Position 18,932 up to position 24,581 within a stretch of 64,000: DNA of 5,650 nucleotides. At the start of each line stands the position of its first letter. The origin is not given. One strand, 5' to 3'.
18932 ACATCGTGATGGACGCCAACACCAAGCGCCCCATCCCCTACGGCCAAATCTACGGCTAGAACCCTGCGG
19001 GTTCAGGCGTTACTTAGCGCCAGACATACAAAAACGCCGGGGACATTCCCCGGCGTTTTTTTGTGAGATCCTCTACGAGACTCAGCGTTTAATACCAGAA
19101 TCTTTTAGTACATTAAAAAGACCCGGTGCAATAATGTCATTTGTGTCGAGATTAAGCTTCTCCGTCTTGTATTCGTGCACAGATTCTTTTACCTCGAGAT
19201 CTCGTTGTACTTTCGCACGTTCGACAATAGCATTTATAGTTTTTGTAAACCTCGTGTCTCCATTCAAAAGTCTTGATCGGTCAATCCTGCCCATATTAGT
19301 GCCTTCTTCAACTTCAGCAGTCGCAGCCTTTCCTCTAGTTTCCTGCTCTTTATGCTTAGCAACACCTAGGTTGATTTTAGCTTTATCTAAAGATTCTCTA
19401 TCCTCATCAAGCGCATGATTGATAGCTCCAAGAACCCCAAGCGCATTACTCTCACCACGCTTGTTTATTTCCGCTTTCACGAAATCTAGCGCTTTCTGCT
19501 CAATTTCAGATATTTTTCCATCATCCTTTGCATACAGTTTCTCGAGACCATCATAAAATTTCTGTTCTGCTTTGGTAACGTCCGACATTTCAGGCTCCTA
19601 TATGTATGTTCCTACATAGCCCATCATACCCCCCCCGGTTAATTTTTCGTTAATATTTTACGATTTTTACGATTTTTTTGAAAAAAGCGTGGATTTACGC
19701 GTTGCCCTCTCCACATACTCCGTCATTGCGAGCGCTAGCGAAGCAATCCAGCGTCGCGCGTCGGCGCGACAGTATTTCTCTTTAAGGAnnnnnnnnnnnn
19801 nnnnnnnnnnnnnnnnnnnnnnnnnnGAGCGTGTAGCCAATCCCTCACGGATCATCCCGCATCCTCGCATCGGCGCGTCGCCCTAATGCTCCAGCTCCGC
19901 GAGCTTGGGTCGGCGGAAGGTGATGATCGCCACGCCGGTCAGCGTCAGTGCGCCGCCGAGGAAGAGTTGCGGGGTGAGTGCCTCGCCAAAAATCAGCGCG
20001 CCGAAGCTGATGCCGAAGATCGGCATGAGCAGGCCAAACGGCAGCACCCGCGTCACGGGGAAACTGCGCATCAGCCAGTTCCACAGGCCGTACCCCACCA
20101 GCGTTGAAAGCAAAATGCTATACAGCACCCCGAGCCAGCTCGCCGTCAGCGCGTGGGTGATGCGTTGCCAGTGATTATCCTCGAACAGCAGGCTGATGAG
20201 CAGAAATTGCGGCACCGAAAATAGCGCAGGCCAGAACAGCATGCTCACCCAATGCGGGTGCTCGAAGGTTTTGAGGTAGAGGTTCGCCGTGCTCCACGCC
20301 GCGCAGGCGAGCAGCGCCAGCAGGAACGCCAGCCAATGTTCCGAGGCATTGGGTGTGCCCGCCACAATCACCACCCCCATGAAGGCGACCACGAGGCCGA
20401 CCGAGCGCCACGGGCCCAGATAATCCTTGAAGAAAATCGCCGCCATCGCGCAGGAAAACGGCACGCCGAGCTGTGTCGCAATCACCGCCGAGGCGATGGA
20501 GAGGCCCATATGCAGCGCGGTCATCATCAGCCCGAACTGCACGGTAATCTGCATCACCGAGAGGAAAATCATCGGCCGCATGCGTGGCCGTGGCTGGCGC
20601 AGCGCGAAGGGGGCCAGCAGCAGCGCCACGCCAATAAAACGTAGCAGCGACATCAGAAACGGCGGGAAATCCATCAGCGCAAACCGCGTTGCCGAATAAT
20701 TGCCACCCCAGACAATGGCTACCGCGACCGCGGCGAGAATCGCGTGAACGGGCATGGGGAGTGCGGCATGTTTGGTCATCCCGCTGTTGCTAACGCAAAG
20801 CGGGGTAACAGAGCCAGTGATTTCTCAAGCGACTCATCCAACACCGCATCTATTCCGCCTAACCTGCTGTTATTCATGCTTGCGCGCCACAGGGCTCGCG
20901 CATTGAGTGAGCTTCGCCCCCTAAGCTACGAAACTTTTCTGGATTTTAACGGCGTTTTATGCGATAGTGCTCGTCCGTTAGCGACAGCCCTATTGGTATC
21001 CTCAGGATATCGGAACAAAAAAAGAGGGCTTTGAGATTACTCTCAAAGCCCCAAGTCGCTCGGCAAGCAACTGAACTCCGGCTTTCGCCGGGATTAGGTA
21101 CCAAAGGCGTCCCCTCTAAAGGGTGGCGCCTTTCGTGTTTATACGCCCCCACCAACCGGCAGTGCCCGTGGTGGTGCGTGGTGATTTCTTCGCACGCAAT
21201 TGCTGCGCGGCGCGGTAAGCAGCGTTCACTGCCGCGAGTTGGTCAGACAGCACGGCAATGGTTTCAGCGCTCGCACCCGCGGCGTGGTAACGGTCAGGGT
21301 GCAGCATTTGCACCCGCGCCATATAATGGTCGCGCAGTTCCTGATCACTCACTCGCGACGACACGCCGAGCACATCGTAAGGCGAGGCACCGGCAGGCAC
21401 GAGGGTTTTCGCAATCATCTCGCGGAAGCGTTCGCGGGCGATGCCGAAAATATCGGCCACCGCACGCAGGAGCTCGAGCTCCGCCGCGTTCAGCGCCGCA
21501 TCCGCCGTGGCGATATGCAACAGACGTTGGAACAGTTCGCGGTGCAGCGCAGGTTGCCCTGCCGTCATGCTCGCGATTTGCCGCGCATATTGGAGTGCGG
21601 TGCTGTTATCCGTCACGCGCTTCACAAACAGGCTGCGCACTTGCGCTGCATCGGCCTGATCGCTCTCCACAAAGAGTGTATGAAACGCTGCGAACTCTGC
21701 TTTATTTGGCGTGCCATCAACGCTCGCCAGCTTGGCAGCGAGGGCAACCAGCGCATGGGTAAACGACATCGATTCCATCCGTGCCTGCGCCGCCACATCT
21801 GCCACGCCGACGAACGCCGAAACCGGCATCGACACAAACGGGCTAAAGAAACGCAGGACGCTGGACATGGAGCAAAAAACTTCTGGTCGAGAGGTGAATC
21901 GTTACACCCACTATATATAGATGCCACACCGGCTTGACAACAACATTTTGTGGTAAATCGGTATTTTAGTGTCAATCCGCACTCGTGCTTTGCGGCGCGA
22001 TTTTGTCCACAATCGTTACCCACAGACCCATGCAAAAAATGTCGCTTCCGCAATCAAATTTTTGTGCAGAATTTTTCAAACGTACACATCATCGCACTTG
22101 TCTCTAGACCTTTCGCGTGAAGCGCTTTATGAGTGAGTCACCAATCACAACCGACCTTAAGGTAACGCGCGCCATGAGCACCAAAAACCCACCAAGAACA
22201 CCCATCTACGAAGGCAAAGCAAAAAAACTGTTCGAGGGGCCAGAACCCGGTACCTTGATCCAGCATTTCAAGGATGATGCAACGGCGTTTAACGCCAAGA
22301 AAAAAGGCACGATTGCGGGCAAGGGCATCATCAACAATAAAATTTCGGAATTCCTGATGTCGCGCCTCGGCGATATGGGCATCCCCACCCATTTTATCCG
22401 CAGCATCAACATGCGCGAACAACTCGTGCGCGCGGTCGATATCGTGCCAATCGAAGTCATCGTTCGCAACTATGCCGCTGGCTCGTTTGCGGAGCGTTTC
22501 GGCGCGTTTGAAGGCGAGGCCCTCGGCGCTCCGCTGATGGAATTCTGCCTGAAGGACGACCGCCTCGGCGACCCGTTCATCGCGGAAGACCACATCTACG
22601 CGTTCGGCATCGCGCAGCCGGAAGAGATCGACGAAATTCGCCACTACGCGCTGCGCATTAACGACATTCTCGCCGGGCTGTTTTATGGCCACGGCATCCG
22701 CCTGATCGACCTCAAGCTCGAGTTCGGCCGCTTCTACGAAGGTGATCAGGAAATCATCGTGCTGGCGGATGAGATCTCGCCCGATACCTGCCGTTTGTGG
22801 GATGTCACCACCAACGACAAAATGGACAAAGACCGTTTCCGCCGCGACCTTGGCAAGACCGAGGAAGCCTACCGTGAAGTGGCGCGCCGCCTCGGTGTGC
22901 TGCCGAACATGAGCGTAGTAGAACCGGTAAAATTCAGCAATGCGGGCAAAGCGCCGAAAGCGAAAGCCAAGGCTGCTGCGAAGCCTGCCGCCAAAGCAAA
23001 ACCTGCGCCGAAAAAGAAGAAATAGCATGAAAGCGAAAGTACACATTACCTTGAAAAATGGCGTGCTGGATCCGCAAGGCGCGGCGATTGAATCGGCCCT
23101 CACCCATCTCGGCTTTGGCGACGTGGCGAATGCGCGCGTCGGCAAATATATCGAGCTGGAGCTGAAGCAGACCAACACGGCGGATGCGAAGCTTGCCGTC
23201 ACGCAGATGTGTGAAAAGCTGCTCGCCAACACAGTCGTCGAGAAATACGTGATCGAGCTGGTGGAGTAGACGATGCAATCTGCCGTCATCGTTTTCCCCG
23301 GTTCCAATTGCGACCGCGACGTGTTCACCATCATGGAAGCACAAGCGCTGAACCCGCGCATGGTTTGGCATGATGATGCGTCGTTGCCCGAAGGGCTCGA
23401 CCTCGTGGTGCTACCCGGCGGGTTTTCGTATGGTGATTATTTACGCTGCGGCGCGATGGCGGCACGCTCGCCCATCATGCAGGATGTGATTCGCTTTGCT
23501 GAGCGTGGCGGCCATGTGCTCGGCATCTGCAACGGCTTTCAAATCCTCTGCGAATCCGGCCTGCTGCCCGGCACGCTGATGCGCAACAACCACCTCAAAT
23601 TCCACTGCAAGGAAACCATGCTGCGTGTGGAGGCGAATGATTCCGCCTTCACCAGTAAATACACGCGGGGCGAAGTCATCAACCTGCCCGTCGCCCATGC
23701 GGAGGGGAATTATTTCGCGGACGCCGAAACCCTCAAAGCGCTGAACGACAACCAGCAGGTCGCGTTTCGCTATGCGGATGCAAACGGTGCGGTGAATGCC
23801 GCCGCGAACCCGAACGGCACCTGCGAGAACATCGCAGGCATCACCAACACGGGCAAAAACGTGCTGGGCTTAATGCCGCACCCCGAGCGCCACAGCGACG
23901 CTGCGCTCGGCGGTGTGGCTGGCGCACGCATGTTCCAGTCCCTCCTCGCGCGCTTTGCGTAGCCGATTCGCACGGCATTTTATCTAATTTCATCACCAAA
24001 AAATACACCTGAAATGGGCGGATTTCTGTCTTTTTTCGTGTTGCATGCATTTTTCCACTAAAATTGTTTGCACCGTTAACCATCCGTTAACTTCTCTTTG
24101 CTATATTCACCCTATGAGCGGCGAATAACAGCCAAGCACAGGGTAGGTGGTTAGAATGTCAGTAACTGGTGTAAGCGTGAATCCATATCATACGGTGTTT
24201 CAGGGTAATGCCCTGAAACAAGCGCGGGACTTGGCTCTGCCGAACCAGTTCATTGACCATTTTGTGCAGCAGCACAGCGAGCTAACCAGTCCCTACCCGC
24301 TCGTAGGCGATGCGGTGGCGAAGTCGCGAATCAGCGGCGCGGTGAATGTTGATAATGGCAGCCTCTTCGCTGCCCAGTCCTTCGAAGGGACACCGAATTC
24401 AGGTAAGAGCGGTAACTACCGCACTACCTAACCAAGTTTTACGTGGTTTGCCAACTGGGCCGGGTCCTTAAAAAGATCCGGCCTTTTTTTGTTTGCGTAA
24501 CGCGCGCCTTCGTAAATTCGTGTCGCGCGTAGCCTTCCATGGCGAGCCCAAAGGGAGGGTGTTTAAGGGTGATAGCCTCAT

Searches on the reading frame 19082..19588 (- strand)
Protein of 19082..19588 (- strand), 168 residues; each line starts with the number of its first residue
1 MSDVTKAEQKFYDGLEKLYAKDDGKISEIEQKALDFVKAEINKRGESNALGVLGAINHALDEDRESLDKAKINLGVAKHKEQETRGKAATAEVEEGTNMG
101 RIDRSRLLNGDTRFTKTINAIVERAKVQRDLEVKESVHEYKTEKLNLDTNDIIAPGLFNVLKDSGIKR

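Call 9: search_protein_families(library=pfam, proteins=[window:19082-19588:-], max_evalue=0.01)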
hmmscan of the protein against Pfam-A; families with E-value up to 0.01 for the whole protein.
window:19082-19588:- (168 aa): 0 families

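Call 56: search_protein_representatives(protein=window:19082-19588:-)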
Query: 168 residues. Proteins with E-value up to 0.001 (for the whole library): 15; up to 1e-10: 2; up to 1e-30: 1. The best 15 are listed.
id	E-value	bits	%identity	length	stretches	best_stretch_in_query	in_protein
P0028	5.4e-100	348.1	100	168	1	1-168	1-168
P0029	8.2e-16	74.8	40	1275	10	28-62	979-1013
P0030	1.1e-09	55.0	37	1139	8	32-90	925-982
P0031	6.9e-09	52.4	53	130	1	1-75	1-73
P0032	1.2e-07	48.3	32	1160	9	29-76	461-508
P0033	2.2e-05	41.0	27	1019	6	14-81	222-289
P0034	1.2e-04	38.6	34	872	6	30-79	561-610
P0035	2.6e-04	37.5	32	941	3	6-81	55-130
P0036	2.7e-04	37.5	32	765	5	29-78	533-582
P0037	3.2e-04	37.2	30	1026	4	31-79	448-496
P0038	3.3e-04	37.2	34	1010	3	30-92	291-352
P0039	3.6e-04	37.1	31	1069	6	23-78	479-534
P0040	7.1e-04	36.1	31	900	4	27-96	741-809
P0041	8.0e-04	35.9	29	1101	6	31-78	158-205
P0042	8.9e-04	35.8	31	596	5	29-106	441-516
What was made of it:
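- Tried and rejected: An exhaustive HMMER search gave one true partial homologue (P0031) plus coiled-coil noise (call 56).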

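Call 61: find_encoding_contigs(protein=P0031, flank=5000, max_places=3)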
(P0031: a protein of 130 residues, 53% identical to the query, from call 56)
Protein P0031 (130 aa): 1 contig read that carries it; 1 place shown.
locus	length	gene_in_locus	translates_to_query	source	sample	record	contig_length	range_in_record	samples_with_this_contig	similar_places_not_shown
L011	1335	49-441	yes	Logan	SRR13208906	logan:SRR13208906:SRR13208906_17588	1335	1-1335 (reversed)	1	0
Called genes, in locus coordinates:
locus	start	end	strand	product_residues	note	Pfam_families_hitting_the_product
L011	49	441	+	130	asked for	-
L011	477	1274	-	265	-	PF01790:LGT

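Call 72: find_related_loci(query=A2, collection=metagenome_contigs, flank=3000)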
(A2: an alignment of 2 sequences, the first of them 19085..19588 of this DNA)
Query A2 (168 aa) in metagenome_contigs; peptide patterns used: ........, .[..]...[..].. (x = any residue, [..] = any of these).
600 stretches matched a pattern, but none encodes a relative of the query by tblastn (E <= 1e-3).
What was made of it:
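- Tried and rejected: A metagenome scan with the two-sequence alignment found nothing (call 72).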

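Call 102: search_protein_families(library=padloc, proteins=[window:19082-19588:-], max_evalue=0.01)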
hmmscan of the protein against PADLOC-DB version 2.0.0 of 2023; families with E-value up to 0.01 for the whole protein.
window:19082-19588:- (168 aa): 1 family
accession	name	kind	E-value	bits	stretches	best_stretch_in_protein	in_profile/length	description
PDLC01169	TPR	-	0.0014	16.1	1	31-139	173-247/252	TPR repeats containing protein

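Call 103: search_protein_families(library=ncbifam, proteins=[window:19082-19588:-], max_evalue=0.01)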
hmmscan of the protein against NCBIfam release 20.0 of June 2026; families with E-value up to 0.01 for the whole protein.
window:19082-19588:- (168 aa): 0 families

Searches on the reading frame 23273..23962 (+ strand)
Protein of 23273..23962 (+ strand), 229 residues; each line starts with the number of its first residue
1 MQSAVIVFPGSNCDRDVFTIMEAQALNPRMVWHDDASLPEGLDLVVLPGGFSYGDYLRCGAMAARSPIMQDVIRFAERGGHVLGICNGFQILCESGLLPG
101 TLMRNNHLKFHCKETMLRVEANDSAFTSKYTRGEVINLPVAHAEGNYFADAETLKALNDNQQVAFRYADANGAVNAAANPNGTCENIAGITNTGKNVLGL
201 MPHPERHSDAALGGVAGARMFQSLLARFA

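Call 21: search_protein_families(library=pfam, proteins=[window:23273-23962:+], max_evalue=0.0001)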
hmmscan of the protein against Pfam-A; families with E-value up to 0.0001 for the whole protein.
window:23273-23962:+ (229 aa): 3 families
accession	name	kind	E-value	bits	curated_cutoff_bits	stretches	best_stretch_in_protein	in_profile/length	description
PF13507.12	GATase_5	-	1.1e-41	143.1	27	1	3-209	4-231/260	CobB/CobQ-like glutamine amidotransferase domain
PF07685.20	GATase_3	-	8.3e-10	39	27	1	24-95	23-91/196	CobB/CobQ-like glutamine amidotransferase domain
PF01965.30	DJ-1_PfpI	-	7.3e-06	26.3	26.6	1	41-101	61-116/165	DJ-1/PfpI family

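Call 73: find_related_loci(query=window:23273-23962:+, collection=metagenome_contigs, flank=3000)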
Query window:23273-23962:+ (229 aa) in metagenome_contigs; peptide patterns used: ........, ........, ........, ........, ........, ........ (x = any residue, [..] = any of these).
600 stretches matched a pattern (row limit reached: there are more); 569 encode a relative of the query (tblastn E <= 1e-3); the best 80 are kept; 80 distinct loci.
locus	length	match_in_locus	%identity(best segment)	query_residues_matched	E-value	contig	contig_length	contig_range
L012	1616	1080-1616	79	1-179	1e-102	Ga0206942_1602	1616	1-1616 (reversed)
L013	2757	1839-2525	62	1-229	1e-96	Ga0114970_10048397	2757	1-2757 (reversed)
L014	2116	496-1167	63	1-224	3e-96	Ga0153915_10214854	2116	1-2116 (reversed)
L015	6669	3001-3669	62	1-223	3e-91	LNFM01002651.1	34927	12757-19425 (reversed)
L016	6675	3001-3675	62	1-225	2e-90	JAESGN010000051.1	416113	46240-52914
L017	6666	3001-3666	64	1-222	1e-89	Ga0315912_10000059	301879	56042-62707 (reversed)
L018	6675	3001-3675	62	1-225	7e-90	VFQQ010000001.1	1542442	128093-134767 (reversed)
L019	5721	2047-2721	62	1-225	3e-88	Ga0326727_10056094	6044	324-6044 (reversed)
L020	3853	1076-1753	60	1-226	2e-88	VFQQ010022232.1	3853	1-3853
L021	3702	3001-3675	60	1-225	5e-88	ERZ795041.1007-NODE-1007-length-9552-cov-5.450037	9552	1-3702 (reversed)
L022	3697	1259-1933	60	1-225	4e-88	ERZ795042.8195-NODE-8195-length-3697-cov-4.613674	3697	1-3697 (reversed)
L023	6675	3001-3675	61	1-225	1e-87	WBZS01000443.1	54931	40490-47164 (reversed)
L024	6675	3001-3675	60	1-225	1e-87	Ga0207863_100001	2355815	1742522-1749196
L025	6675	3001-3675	59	1-225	3e-87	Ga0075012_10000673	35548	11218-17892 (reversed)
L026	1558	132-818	57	1-229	1e-92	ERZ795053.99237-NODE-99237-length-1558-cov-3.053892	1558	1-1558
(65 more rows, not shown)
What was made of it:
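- Tried and rejected: The best hit (79%) is cut inside purQ and the rest are ≤64% (call 73).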

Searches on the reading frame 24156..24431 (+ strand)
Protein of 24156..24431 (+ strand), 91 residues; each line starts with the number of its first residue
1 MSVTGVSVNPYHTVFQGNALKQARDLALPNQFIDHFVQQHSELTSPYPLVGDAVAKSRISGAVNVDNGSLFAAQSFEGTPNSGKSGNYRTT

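Call 9: search_protein_families(library=pfam, proteins=[window:24156-24431:+], max_evalue=0.01)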
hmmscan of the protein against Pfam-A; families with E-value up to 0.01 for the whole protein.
window:24156-24431:+ (91 aa): 0 families

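Call 46: find_homologous_proteins(query=window:24156-24431:+)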
Query window:24156-24431:+ (91 aa): 1 proteins with E <= 0.001 among 2 candidates.
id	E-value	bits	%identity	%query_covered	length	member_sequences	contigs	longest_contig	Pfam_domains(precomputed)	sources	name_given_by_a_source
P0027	3.2e-53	195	100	100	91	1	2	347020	-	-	-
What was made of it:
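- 24156..24431 (+): Orphan 1, 91 aa, a single-gene unit. No homologue other than itself in 5.8 billion proteins (call 46).
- Tried and rejected: It has no homologue at all (call 46), so site 1 could not be footprinted.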

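Call 102: search_protein_families(library=padloc, proteins=[window:24156-24431:+], max_evalue=0.01)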
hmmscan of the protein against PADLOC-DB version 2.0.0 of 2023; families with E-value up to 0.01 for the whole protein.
window:24156-24431:+ (91 aa): 0 families

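Call 103: search_protein_families(library=ncbifam, proteins=[window:24156-24431:+], max_evalue=0.01)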
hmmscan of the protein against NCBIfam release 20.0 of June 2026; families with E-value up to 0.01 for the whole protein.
window:24156-24431:+ (91 aa): 0 families
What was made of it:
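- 24156..24431 (+): No Pfam or NCBIfam hit (calls 9, 103).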
